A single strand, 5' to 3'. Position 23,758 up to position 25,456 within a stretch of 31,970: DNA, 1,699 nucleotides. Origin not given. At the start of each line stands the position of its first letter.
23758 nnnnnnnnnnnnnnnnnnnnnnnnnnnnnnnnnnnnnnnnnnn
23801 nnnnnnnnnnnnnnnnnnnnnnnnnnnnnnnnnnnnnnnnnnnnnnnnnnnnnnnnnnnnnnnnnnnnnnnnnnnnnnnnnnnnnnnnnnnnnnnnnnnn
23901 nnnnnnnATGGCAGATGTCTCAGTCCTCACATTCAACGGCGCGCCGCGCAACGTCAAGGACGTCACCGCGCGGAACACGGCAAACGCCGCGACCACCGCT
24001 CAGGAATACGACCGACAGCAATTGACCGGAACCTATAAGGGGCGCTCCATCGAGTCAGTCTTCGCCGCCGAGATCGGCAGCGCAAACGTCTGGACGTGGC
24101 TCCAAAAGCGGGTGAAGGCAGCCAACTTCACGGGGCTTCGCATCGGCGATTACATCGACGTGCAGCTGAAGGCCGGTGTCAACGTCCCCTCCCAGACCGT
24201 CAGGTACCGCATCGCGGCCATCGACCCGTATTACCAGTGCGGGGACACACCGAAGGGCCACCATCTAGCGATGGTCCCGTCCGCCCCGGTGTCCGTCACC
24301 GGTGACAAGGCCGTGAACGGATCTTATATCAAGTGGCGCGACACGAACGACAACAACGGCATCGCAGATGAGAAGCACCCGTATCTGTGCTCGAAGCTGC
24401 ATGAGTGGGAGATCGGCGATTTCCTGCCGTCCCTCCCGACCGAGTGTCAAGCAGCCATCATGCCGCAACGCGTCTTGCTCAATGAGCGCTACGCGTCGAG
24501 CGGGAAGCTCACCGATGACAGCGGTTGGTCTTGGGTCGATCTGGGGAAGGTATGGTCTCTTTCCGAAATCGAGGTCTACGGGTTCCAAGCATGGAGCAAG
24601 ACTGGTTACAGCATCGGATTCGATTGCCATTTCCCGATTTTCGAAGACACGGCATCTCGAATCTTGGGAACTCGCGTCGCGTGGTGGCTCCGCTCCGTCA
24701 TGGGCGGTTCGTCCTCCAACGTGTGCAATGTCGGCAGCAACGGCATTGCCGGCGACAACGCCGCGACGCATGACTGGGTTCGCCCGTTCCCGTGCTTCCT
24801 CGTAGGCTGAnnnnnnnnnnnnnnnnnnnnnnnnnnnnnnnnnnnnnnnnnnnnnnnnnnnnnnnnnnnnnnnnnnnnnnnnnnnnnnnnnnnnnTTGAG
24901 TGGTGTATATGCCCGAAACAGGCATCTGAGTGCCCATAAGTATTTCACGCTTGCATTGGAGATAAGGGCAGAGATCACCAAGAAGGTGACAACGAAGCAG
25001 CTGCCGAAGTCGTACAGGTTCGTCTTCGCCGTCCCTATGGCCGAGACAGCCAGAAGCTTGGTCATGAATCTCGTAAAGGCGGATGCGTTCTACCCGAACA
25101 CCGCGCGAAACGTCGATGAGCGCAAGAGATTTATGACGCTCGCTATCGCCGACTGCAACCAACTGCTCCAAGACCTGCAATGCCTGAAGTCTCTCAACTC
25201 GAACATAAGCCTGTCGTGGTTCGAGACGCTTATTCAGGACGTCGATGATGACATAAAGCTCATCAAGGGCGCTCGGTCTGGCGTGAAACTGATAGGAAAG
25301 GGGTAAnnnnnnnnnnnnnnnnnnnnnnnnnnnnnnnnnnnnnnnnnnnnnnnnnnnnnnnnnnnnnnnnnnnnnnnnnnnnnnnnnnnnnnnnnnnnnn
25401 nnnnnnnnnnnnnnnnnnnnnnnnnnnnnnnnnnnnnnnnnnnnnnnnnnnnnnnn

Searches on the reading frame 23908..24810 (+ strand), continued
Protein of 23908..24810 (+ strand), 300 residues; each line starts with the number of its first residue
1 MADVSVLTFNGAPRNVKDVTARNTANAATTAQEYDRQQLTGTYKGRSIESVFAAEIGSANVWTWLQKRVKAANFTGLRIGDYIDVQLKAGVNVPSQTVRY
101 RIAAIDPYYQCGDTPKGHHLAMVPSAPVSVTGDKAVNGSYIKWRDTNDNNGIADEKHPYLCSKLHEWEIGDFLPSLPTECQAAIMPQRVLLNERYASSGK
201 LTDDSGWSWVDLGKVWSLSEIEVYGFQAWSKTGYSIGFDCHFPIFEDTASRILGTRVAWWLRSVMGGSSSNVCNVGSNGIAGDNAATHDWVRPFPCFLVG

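Call 41: predict_structure(alignment_id=A2)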
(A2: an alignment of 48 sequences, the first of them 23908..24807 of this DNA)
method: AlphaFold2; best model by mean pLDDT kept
length: 300 residues; sequences in the alignment: 48
mean_pLDDT: 77.8   pTM: 0.79
mean pLDDT of the five models: 77.8, 77.0, 76.2, 68.8, 68.5
residues with pLDDT >= 90: 98; 70-90: 113; 50-70: 67; < 50: 22
segments of 3 or more residues with pLDDT < 50: 202-204, 223-227, 229-236
pLDDT, mean of each block of 10 residues (from residue 1): 69 75 77 82 90 95 97 94 97 96 89 78 91 88 81 69 87 96 79 52 52 68 44 50 77 62 62 71 79 88
secondary structure, 60 per line:
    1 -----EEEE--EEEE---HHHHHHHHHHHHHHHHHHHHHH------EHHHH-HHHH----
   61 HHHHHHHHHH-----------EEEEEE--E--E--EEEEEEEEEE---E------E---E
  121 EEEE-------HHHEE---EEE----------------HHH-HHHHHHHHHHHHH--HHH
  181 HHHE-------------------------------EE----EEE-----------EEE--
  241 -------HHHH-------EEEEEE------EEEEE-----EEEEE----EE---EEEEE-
elements in order: E6-9 E12-15 H19-40 H48-51 H53-56 H61-70 E82-87 E96-105 E120-124 E140-142 H163-175 H178-183 E222-224 E236-238 H248-251 E259-264 E271-275 E281-285 E295-299

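Call 83: list_cluster_members(proteins=[window:23908-24807:+])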
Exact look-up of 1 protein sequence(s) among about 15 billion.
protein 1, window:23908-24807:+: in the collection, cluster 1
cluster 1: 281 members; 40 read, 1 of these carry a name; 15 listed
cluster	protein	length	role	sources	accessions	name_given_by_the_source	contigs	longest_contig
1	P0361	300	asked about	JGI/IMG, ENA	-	hypothetical protein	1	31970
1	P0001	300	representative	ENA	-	-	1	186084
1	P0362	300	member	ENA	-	-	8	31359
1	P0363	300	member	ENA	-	-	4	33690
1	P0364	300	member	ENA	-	-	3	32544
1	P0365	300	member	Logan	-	-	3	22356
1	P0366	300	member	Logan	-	-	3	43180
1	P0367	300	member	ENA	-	-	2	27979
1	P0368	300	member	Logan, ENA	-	-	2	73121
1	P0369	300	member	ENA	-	-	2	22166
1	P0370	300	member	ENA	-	-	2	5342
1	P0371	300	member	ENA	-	-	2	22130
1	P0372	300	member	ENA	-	-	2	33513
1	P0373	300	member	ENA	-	-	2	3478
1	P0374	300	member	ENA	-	-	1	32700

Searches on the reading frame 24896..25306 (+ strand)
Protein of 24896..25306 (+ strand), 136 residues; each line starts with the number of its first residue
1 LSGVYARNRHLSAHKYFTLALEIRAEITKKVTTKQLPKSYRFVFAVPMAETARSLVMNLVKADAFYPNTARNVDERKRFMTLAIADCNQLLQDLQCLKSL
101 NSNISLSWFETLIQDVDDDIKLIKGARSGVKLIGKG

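Call 5: search_protein_families(library=pfam, proteins=[window:24896-25306:+], max_evalue=0.1)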
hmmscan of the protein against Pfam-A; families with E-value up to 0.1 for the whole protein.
window:24896-25306:+ (136 aa): 2 families
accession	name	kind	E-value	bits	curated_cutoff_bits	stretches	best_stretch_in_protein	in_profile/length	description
PF05635.17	23S_rRNA_IVP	-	0.0097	16.6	33.8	1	19-123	8-104/106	23S rRNA-intervening sequence protein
PF05869.16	Dam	-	0.036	14.2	28.1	1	77-127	73-120/169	DNA N-6-adenine-methyltransferase (Dam)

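Call 10: search_protein_families(library=phrogs, proteins=[window:24896-25306:+], max_evalue=0.001)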
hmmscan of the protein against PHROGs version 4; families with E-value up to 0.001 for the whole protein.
window:24896-25306:+ (136 aa): 1 family
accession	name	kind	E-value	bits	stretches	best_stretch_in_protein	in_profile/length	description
phrog_3206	-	DNA, RNA and nucleotide metabolism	4.7e-05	24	1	32-122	32-116/154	Avd protein of DGR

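Call 11: search_protein_families(library=ncbifam, proteins=[window:24896-25306:+], max_evalue=0.01)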
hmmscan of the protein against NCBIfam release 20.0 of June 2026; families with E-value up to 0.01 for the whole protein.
window:24896-25306:+ (136 aa): 0 families

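Call 13: search_solved_structures(query=window:24896-25306:+, max_evalue=10, show_alignments=1)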
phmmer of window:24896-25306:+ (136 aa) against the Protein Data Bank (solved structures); distinct sequences matched with E-value up to 10: 0.

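Call 27: find_homologous_proteins(query=window:24896-25306:+, max_evalue=0.001)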
Query window:24896-25306:+ (136 aa): 215 proteins with E <= 0.001 among 224 candidates; the best 120 are listed.
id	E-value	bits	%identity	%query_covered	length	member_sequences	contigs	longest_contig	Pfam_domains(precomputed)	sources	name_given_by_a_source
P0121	7.2e-82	289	99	100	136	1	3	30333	-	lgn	-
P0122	1.0e-81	289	99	100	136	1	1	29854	-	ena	-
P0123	1.0e-81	289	99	100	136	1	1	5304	-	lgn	-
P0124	1.9e-81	288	99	100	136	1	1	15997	-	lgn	-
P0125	3.7e-81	287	99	100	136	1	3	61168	-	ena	-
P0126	3.7e-81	287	99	100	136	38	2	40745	-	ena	-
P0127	9.9e-81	286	98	100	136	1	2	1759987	-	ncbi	ncbi:MAG: hypothetical protein ACLTMI_00235 [Collinsella sp.]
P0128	1.4e-80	285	99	100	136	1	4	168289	-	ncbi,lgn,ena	-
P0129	1.9e-80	285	98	100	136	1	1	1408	-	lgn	-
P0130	5.1e-80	283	98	100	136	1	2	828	-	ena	-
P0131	5.2e-80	283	98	100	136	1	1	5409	-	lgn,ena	-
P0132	5.4e-80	283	97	100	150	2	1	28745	-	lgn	-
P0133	7.1e-80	283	98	100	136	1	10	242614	-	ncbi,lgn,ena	-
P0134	2.7e-79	281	97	100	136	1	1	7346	-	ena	-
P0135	3.7e-79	280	97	100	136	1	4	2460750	-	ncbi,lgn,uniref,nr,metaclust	ncbi:hypothetical protein [Collinsella stercoris]|uniref:Four helix bundle protein n=1 Tax=Collinsel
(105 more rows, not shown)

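Call 31: search_solved_structures(query=A3, max_evalue=10, show_alignments=2)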
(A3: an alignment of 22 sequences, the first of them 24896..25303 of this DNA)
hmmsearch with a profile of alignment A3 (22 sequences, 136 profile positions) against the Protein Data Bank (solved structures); distinct sequences matched with E-value up to 10: 0.

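Call 34: predict_structure(alignment_id=A3)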
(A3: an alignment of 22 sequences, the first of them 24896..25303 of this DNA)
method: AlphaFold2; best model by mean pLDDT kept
length: 136 residues; sequences in the alignment: 22
mean_pLDDT: 72.4   pTM: 0.63
mean pLDDT of the five models: 72.4, 71.3, 70.5, 70.0, 68.7
residues with pLDDT >= 90: 3; 70-90: 95; 50-70: 19; < 50: 19
segments of 3 or more residues with pLDDT < 50: 1-11, 129-136
pLDDT, mean of each block of 10 residues (from residue 1): 41 63 77 75 80 84 77 85 88 83 74 77 59 36
secondary structure, 60 per line:
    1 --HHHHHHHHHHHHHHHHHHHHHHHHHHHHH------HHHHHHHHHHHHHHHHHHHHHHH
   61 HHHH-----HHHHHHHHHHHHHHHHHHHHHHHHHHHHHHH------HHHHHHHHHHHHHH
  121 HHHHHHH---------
elements in order: H3-31 H38-64 H70-100 H107-127

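Call 39: fold_search(model_id=the predicted structure, library=pdb)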
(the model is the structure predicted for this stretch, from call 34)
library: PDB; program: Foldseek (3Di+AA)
matches with E <= 10: 221; with E <= 0.001: 0
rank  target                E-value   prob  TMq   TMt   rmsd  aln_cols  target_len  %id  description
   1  2rld_B                1.4e-01  1.00  0.55  0.65   4.3       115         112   15  CRYSTAL STRUCTURE OF A PROTEIN WITH UNKNOWN FUNCTION FROM S23 RIBOSOMAL PROTEIN FAMILY (BT_0352) FROM BACTEROIDES THET (released 2007-10-30)
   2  2rld_E                4.2e-01  0.97  0.54  0.65   4.2       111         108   15  CRYSTAL STRUCTURE OF A PROTEIN WITH UNKNOWN FUNCTION FROM S23 RIBOSOMAL PROTEIN FAMILY (BT_0352) FROM BACTEROIDES THET (released 2007-10-30)
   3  2rld_A                4.7e-01  0.97  0.53  0.62   4.6       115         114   15  CRYSTAL STRUCTURE OF A PROTEIN WITH UNKNOWN FUNCTION FROM S23 RIBOSOMAL PROTEIN FAMILY (BT_0352) FROM BACTEROIDES THET (released 2007-10-30)
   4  3hiu_C                6.5e-01  0.44  0.38  0.36  18.7       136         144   11  The crystal structure of protein (XCC3681) from Xanthomonas campestris pv. campestris str. ATCC 33913 (released 2009-07-14)
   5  8oyx_A                9.9e-01  0.30  0.35  0.21  10.1       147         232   14  De novo designed soluble GPCR-like fold GLF_18 (released 2023-10-18)
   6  2w2u_A                1.1e+00  0.66  0.38  0.61   3.6        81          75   27  STRUCTURAL INSIGHT INTO THE INTERACTION BETWEEN ARCHAEAL ESCRT-III AND AAA-ATPASE (released 2009-07-14)
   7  2yfb_B                1.2e+00  0.90  0.62  0.39   4.0       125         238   16  X-ray structure of McpS ligand binding domain in complex with succinate (released 2012-04-18)
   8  9e0h_A                1.4e+00  0.41  0.45  0.41   8.6       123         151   12  De novo calcium channel heptamer, CalC6_3 with DHR extensions. Off target multimerization state (released 2025-10-01)
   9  6n63                  1.6e+00  0.60  0.54  0.53   5.0       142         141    8  Crystal structure of an Iron binding protein (released 2019-07-17)
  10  4nqi_C                1.8e+00  0.16  0.34  0.22  33.2       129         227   12  Structure of the N-terminal I-BAR domain (1-259) of D.Discoideum IBARa (released 2014-02-05)
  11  3is7_A                2.1e+00  0.20  0.39  0.35  15.9       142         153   10  Structure of mineralized Bfrb from Pseudomonas aeruginosa to 2.1A Resolution (released 2010-02-02)
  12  7ewl_B                2.1e+00  0.13  0.33  0.13  10.7       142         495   13  cryo-EM structure of apo GPR158 (released 2021-12-01)
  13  1b33_A                2.2e+00  0.12  0.30  0.27  11.0       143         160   10  STRUCTURE OF LIGHT HARVESTING COMPLEX OF ALLOPHYCOCYANIN ALPHA AND BETA CHAINS/CORE-LINKER COMPLEX AP*LC7.8 (released 1999-02-23)
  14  9rgx_A                2.3e+00  0.44  0.42  0.54   4.6        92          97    9  X-ray crystal structure of a de novo designed single-chain antiparallel 3-helix coiled-coil bundle, sc-apCC3-ACW (released 2025-09-03)
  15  4xgs_B                2.3e+00  0.18  0.38  0.32  18.1       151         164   12  Crystal structure analysis of novel iron uptake mechanism of Gram-negative bacterial ferritin (released 2016-07-06)
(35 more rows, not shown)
